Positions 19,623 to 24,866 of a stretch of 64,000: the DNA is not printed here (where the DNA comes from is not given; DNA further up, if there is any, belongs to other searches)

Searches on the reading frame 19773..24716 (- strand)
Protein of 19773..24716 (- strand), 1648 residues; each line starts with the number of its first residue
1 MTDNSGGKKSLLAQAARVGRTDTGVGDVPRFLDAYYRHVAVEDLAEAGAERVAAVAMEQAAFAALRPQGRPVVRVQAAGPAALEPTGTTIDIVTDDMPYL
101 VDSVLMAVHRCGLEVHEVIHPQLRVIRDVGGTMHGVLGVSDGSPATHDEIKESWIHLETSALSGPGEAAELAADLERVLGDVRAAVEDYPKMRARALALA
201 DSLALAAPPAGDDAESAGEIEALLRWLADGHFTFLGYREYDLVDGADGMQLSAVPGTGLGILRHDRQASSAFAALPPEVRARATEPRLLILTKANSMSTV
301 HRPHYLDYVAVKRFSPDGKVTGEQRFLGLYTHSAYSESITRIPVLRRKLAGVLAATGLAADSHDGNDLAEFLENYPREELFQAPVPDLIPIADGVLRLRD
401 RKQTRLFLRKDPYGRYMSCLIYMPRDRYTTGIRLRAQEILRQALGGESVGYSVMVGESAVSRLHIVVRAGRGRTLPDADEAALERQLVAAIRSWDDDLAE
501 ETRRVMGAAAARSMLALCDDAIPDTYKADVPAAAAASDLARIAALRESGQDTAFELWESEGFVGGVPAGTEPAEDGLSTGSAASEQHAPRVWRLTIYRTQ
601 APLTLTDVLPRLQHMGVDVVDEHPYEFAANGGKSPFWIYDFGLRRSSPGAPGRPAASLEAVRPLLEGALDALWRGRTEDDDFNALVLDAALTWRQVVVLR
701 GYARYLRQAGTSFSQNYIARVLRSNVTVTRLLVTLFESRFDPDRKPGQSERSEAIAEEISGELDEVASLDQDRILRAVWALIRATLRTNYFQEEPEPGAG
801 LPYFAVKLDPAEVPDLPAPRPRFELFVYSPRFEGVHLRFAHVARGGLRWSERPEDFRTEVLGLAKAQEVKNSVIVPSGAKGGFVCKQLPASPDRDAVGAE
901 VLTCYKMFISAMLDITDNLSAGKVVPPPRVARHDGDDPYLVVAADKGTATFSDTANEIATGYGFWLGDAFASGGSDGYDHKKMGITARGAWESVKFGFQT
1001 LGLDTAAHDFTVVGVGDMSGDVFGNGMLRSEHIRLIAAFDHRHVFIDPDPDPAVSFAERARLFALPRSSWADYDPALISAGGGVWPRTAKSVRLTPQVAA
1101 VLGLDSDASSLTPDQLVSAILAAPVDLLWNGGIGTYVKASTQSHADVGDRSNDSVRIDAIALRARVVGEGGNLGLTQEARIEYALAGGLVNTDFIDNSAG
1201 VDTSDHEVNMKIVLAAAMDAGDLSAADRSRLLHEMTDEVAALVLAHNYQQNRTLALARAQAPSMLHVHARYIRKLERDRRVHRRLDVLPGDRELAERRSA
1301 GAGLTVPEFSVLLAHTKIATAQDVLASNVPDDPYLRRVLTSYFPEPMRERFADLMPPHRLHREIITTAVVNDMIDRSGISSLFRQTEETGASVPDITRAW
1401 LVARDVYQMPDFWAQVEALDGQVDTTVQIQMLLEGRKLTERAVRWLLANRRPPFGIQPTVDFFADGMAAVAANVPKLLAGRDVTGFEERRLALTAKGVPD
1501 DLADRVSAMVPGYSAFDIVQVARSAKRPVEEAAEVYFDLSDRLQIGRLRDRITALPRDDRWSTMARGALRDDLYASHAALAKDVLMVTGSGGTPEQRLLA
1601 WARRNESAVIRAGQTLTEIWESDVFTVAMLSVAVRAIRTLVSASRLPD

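Call 74: search_protein_families(library=pfam, proteins=[window:19773-24716:-], max_evalue=0.00001)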
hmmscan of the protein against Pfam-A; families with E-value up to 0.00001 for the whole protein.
window:19773-24716:- (1648 aa): 7 families
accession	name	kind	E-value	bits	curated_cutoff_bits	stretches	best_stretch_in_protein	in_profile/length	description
PF05088.18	Bac_GDH_CD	-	1e-252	839.5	22.8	1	759-1256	2-496/497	Bacterial NAD-glutamate dehydrogenase, catalytic domain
PF21074.2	GDH_C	-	1.3e-123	412.9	26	1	1301-1638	1-338/339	Glutamate dehydrogenase, C-terminal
PF21075.3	GDH_ACT1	-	1.4e-32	113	23.7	1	31-175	1-144/144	Glutamate dehydrogenase, ACT1 domain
PF21076.3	GDH_ACT2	-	2.7e-31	108.4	22.8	1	405-495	1-90/90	Glutamate dehydrogenase, ACT2 domain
PF21078.2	GDH_HM3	-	3.2e-29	101.2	24.6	1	677-742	1-66/66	Glutamate dehydrogenase, helical motif 3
PF21073.2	GDH_HM1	-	7.5e-20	71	21.2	1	342-401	1-60/60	Glutamate dehydrogenase, helical motif 1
PF21077.3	GDH_ACT3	-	1.7e-19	69.8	22.2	1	586-648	11-72/80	Glutamate dehydrogenase, ACT3 domain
